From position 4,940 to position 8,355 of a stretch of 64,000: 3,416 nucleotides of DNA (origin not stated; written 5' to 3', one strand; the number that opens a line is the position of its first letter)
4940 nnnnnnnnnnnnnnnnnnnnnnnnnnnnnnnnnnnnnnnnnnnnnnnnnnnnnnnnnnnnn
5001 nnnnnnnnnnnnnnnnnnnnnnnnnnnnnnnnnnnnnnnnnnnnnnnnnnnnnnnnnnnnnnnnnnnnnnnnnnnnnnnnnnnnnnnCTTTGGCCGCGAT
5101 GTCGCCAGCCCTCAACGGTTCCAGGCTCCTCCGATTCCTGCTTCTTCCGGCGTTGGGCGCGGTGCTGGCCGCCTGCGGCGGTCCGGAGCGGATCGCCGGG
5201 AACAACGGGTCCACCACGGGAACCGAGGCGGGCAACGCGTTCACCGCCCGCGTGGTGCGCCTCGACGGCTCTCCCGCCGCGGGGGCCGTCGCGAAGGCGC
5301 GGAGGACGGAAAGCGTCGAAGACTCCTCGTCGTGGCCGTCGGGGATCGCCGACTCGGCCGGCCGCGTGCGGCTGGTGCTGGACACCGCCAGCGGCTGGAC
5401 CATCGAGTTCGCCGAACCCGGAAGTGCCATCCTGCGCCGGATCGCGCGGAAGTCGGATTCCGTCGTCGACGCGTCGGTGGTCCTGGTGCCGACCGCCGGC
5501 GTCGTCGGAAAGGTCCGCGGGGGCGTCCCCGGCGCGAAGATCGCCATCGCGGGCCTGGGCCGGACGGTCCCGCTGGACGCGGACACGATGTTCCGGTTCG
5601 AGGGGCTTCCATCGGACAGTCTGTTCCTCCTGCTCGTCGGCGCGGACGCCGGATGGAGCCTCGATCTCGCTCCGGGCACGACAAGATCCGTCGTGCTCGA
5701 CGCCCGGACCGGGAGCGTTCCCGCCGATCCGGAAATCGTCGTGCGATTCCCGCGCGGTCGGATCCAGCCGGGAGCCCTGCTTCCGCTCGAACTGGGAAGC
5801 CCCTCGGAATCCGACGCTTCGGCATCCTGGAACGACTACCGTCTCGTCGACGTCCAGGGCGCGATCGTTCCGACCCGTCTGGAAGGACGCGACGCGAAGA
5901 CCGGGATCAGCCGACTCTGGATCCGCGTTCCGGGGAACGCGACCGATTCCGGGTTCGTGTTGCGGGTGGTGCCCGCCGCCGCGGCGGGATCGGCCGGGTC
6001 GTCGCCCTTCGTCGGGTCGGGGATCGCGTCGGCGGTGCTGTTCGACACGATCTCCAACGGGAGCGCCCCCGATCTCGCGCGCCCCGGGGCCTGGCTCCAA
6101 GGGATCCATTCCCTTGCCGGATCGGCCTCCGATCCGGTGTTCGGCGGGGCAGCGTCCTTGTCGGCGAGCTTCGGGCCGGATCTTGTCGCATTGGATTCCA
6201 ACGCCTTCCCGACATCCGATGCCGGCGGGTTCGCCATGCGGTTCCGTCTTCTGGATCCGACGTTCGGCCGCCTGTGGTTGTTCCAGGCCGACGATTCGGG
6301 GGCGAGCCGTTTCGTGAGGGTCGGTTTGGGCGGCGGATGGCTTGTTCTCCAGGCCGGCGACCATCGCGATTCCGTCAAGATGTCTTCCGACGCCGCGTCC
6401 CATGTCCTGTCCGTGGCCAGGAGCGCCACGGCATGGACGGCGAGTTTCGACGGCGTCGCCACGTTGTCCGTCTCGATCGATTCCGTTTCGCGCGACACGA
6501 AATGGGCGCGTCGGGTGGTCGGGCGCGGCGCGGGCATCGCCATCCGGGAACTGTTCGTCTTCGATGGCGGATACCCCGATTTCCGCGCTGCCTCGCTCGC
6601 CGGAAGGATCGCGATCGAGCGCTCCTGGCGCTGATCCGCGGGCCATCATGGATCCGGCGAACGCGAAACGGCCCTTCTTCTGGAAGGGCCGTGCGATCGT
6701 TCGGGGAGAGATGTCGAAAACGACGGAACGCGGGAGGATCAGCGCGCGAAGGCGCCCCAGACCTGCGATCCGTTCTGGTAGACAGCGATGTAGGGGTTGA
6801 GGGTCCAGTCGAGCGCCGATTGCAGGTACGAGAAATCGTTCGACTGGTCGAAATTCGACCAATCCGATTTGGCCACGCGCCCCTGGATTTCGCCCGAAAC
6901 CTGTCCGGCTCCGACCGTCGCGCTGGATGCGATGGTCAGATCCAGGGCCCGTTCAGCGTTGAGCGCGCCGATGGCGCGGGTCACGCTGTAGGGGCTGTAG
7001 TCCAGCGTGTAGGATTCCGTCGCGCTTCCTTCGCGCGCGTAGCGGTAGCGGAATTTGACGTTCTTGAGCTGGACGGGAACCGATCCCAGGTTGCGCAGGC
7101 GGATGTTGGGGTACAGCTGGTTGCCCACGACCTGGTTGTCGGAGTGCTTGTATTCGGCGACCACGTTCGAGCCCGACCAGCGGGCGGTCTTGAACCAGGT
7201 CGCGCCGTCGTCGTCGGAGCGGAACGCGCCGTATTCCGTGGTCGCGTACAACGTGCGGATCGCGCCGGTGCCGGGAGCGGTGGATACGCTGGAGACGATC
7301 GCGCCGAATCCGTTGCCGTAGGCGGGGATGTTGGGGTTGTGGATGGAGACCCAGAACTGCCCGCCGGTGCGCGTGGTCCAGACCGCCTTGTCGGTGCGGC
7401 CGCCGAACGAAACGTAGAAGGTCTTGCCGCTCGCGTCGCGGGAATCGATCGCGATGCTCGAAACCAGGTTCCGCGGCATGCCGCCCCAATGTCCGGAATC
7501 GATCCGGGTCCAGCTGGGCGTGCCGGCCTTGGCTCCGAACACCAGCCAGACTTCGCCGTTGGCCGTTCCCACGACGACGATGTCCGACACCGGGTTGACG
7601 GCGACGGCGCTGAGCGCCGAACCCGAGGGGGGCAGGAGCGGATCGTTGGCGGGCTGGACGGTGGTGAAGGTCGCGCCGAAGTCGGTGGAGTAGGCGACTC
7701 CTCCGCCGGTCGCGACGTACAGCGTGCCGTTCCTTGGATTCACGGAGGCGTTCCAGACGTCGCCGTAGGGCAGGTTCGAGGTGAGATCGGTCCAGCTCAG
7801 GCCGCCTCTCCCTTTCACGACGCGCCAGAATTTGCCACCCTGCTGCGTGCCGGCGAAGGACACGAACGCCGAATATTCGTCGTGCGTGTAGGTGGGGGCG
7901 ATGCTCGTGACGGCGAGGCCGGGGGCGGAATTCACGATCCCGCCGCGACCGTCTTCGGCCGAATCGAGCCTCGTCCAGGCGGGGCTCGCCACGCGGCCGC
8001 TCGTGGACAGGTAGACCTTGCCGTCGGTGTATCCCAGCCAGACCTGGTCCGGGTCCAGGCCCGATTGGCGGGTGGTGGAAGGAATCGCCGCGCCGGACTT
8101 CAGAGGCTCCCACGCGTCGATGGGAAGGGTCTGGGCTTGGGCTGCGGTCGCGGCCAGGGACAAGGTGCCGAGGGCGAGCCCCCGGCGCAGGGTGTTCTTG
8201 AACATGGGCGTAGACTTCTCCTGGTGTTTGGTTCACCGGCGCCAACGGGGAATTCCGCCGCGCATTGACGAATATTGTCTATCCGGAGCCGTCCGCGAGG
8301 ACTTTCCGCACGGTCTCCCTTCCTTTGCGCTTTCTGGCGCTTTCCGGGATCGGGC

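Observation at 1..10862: Three copies of a DUF4423-regulator + surface-lipoprotein module in 11 kb, interleaved with secreted proteins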

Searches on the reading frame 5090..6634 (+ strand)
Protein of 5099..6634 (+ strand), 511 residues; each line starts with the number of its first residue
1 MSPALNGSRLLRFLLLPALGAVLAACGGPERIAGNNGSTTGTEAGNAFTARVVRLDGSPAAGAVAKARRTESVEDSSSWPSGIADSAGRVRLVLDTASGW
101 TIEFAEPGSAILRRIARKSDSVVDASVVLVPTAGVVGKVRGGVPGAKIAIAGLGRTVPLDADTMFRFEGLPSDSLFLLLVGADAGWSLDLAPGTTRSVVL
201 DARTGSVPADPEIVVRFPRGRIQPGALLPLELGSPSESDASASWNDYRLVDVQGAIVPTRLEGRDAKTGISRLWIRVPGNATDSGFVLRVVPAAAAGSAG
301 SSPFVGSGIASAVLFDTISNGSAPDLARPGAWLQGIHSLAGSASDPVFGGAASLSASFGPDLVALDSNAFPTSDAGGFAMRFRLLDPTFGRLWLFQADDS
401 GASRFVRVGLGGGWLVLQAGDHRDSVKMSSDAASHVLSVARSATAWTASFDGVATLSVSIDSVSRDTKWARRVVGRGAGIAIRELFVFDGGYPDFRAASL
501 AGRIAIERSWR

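Call 7: search_protein_families(library=pfam, proteins=[window:5099-6634:+], max_evalue=0.01)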
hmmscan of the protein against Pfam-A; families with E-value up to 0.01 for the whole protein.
window:5099-6634:+ (511 aa): 0 families
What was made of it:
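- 5099..6634 (+): LB: partner lipoprotein (511 aa; alternative ATG at 5090), lipobox LAAC with Cys26. No Pfam hit (call 7).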

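Call 8: search_protein_families(library=ncbifam, proteins=[window:5099-6634:+], max_evalue=0.01)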
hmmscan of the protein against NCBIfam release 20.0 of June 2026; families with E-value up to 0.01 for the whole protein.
window:5099-6634:+ (511 aa): 0 families

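Call 37: find_homologous_proteins(query=window:5099-6631:+, max_evalue=0.001)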
Query window:5099-6631:+ (511 aa): 10 proteins with E <= 0.001 among 8000 candidates.
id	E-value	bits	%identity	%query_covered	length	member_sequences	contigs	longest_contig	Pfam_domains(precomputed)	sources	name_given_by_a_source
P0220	0.0e+0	1087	100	100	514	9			-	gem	-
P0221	1.1e-238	811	77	100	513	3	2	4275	PF13620.13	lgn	-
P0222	1.7e-218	745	72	100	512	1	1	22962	-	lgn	-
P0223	7.6e-218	743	72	99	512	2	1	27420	-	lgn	-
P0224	9.0e-214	729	73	96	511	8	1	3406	-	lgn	-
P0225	1.1e-211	722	71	99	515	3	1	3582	-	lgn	-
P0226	7.9e-208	710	71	98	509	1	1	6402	-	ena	-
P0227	2.4e-200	685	69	99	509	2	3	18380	-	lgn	-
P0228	1.7e-126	441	51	95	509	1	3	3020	PF13620.13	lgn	-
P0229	2.0e-106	375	47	93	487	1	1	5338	-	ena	-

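Call 42: search_solved_structures(query=A5, max_evalue=1)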
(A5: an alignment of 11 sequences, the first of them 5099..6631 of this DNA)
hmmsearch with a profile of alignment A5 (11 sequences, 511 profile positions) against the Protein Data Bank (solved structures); distinct sequences matched with E-value up to 1: 6.
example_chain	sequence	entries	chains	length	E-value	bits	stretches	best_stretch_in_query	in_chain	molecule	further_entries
6ibu_A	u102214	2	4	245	0.0048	18.5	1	116-268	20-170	Probable glycosidase crf1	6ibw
4lvq_A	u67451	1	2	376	0.3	12.6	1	20-43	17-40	Phosphate-binding protein PstS 3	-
1ebp_A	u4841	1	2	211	0.58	11.7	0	260-393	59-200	EPO RECEPTOR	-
8vui_D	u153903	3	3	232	0.75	11.3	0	260-393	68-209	Erythropoietin receptor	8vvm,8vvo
1eer_B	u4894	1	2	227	0.77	11.2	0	260-393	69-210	ERYTHROPOIETIN RECEPTOR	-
1cn4_A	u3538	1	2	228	0.78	11.2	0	260-393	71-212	PROTEIN (ERYTHROPOIETIN RECEPTOR)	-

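Call 54: predict_structure(alignment_id=A5)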
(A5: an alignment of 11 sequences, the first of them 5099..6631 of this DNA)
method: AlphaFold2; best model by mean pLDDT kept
length: 511 residues; sequences in the alignment: 11
mean_pLDDT: 67.4   pTM: 0.45
mean pLDDT of the five models: 67.4, 66.9, 66.4, 64.0, 55.1
residues with pLDDT >= 90: 68; 70-90: 203; 50-70: 123; < 50: 117
segments of 3 or more residues with pLDDT < 50: 1-44, 316-361, 364-367, 372-375, 478-481, 492-498, 509-511
pLDDT, mean of each block of 10 residues (from residue 1): 33 41 31 29 57 92 91 83 91 83 93 76 76 85 86 90 85 90 84 78 62 72 74 73 83 85 74 83 78 67 67 49 34 32 42 40 50 55 57 67 70 74 75 71 79 80 60 53 60 49 50 38
secondary structure, 60 per line:
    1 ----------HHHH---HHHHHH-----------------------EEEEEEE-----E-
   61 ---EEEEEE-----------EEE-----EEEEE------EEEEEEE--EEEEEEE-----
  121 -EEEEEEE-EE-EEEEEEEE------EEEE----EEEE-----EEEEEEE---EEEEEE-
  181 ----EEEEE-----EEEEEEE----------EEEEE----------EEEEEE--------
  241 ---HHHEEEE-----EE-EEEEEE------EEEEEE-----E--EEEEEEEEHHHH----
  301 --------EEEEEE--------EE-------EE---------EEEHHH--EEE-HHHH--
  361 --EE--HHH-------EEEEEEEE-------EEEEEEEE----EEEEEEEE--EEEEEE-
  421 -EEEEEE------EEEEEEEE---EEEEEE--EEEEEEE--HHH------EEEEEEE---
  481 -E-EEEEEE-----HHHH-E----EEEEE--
elements in order: H11-14 H18-23 E47-53 E64-69 E81-83 E89-93 E100-106 E109-115 E122-128 E133-140 E147-150 E155-158 E164-170 E174-179 E185-189 E195-201 E212-216 E227-232 E247-250 E259-264 E271-276 E285-292 H293-296 E309-314 E343-345 E351-353 H355-358 E377-384 E392-399 E404-411 E414-419 E422-427 E434-441 E445-450 E453-459 E471-477 E484-489 H495-498 E505-509

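Call 57: fold_search(model_id=the predicted structure, library=pdb)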
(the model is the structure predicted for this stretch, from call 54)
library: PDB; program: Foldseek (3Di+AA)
matches with E <= 10: 1880; with E <= 0.001: 265
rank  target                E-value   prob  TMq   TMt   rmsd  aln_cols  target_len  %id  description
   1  6fwv_A                9.7e-08  1.00  0.14  0.14  21.6       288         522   11  The Bacillus anthracis TIE protein (released 2018-08-08)
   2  6fwv_B                2.0e-07  1.00  0.14  0.14  21.6       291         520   10  The Bacillus anthracis TIE protein (released 2018-08-08)
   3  3asi                  3.9e-07  1.00  0.17  0.21  22.2       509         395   12  Alpha-Neurexin-1 ectodomain fragment; LNS5-EGF3-LNS6 (released 2011-04-13)
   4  5mc9_A                1.6e-06  0.98  0.17  0.15  28.4       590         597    9  Crystal structure of the heterotrimeric integrin-binding region of laminin-111 (released 2017-02-08)
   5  3phs                  3.4e-06  1.00  0.16  0.32  11.5       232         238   10  Crystal Structure of GBS52, the minor pilin in gram-positive pathogen Streptococcus agalactiae (released 2010-11-17)
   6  1c4r_A                4.6e-06  1.00  0.17  0.40   9.7       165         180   14  THE STRUCTURE OF THE LIGAND-BINDING DOMAIN OF NEUREXIN 1BETA: REGULATION OF LNS DOMAIN FUNCTION BY ALTERNATIVE SPLICIN (released 2000-10-04)
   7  4oq1                  7.9e-06  1.00  0.17  0.24  11.6       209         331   16  Structure of the Streptococcal ancillary pilin (released 2014-04-23)
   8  8g7z_C                9.2e-06  1.00  0.17  0.41   9.1       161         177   15  Cryo-EM structure of full length Neuroligin-2 from Mouse bound to two Neurexin-1 Beta conformation one (released 2025-05-14)
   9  2r1d_C                1.3e-05  1.00  0.17  0.39   9.3       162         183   15  Crystal structure of rat neurexin 1beta in the Ca2+ containing form (released 2008-04-01)
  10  4ffh_D                1.3e-05  1.00  0.20  0.21  20.3       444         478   10  Crystal Structure of Levan Fructotransferase D54N mutant from Arthrobacter ureafaciens in complex with sucrose (released 2012-07-18)
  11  5hts_E                1.5e-05  1.00  0.13  0.25  15.4       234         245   12  Crystal structure of shaft pilin spaA from Lactobacillus rhamnosus GG - D295N mutant (released 2016-07-20)
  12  7oa7                  1.5e-05  1.00  0.24  0.33  14.8       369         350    9  PilC minor pilin of Streptococcus sanguinis 2908 type IV pili (released 2022-05-04)
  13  5ik8_B                1.5e-05  0.97  0.17  0.21  19.6       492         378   10  Laminin A2LG45 I-form, G6/7 bound. (released 2016-08-10)
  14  1c4r_F                1.6e-05  1.00  0.17  0.40   9.6       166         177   14  THE STRUCTURE OF THE LIGAND-BINDING DOMAIN OF NEUREXIN 1BETA: REGULATION OF LNS DOMAIN FUNCTION BY ALTERNATIVE SPLICIN (released 2000-10-04)
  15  5ik7_B                1.7e-05  0.98  0.17  0.22  21.2       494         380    9  Laminin A2LG45 I-form, Apo. (released 2016-08-10)
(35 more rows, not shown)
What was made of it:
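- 5099..6634 (+): Foldseek finds pilin-type Ig domains and LamG/LNS (calls 54, 57).
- Checked: A LamG/ConA-like fold for LB's C-terminal part rests on an AF2 model with pLDDT 50-80 there, plus Foldseek hits to neurexin LNS and laminin LG at E 1e-7 to 1e-5 (calls 54, 57).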

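Call 71: search_protein_families(library=padloc, proteins=[window:5099-6634:+], max_evalue=0.01)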
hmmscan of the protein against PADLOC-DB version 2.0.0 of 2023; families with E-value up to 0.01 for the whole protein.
window:5099-6634:+ (511 aa): 0 families

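Call 81: search_protein_families(library=pfam, alignment_id=A8, max_evalue=0.001)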
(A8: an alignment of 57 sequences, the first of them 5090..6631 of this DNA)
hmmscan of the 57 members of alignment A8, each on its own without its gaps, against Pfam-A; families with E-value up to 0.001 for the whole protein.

A. member 1, window:5090-6631:+ (514 aa): 0 families

B. families by the number of members that match (of 57 scanned): 29 families (the first 25 are shown)
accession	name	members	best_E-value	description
PF13620.12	CarboxypepD_reg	45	2.5e-16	Carboxypeptidase regulatory-like domain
PF13715.12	CarbopepD_reg_2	20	6.2e-08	CarboxypepD_reg-like domain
PF17210.9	SdrD_B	12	3.4e-07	SdrD B-like domain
PF09430.16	EMC7_beta-sandw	10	6.5e-08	ER membrane protein complex subunit 7, beta-sandwich domain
PF10102.14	DUF2341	9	3e-16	Domain of unknown function (DUF2341)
PF14686.12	fn3_3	8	1e-08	Polysaccharide lyase family 4, domain II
PF13385.13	Laminin_G_3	6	8.6e-23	Concanavalin A-like lectin/glucanases superfamily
PF01344.31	Kelch_1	5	1.2e-35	Kelch motif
PF24681.1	Kelch_KLHDC2_KLHL20_DRC7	5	2.4e-34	KLHDC2/KLHL20/DRC7 Kelch-repeats domain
PF24981.1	Beta-prop_ATRN-LZTR1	5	1.3e-20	Attractin/LZTR1 beta-propeller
PF07646.21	Kelch_2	5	1.7e-18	Kelch motif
PF13964.12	Kelch_6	4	3.6e-33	Kelch motif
PF13418.12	Kelch_4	4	1.3e-16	Galactose oxidase, central domain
PF17802.7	SpaA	4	4.4e-06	Prealbumin-like fold domain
PF13415.12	Kelch_3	3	1.2e-16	Galactose oxidase, central domain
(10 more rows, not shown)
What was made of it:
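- On Laminin G / ConA-like lectin (PF13385 and relatives): Laminin_G_3 is found in 6 of 57 partners (call 81).
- On CarboxypepD_reg (PF13620) transthyretin-like domain: 45 of 57 partners match at E<=1e-3 (call 81).
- The variable C-terminal modules are lectin-like or propeller domains typical of extracytoplasmic sensors (calls 57, 81).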

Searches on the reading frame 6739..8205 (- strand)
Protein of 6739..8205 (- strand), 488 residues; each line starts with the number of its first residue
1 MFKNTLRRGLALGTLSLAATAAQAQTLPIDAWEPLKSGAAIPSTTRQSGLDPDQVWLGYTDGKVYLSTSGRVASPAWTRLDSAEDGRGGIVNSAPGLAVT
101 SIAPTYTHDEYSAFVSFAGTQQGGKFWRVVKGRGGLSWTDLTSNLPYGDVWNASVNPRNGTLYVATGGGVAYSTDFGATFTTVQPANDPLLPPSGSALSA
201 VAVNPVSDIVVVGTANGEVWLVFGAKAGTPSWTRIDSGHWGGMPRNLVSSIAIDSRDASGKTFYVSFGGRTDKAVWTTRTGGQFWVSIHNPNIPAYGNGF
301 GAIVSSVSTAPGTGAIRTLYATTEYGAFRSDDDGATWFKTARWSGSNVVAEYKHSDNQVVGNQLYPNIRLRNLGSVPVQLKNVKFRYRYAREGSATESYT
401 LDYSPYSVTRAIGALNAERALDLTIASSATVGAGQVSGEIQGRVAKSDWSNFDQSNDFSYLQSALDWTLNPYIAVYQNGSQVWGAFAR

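Call 7: search_protein_families(library=pfam, proteins=[window:6739-8205:-], max_evalue=0.01)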
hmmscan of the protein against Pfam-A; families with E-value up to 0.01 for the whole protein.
window:6739-8205:- (488 aa): 1 family
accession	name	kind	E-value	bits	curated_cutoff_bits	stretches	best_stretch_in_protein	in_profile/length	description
PF00942.24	CBM_3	-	9.9e-07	29.5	22.4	1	351-409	2-64/83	Cellulose binding domain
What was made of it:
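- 6739..8205 (-): BNR1: secreted CBM3-containing protein, divergent from C and convergent with LB. CBM_3 29.5 bits (call 7).
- Checked: The 6739-8205 protein has CBM_3 at 29.5 bits (cutoff 22.4) (call 7).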

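Call 8: search_protein_families(library=ncbifam, proteins=[window:6739-8205:-], max_evalue=0.01)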
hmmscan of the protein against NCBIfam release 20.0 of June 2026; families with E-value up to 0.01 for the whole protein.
window:6739-8205:- (488 aa): 1 family
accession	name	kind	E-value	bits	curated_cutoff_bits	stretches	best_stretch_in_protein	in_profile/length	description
NF045728.1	glycosyl_F510_1955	equivalog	5.7e-10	38.9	175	1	130-220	119-201/246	F510_1955 family glycosylhydrolase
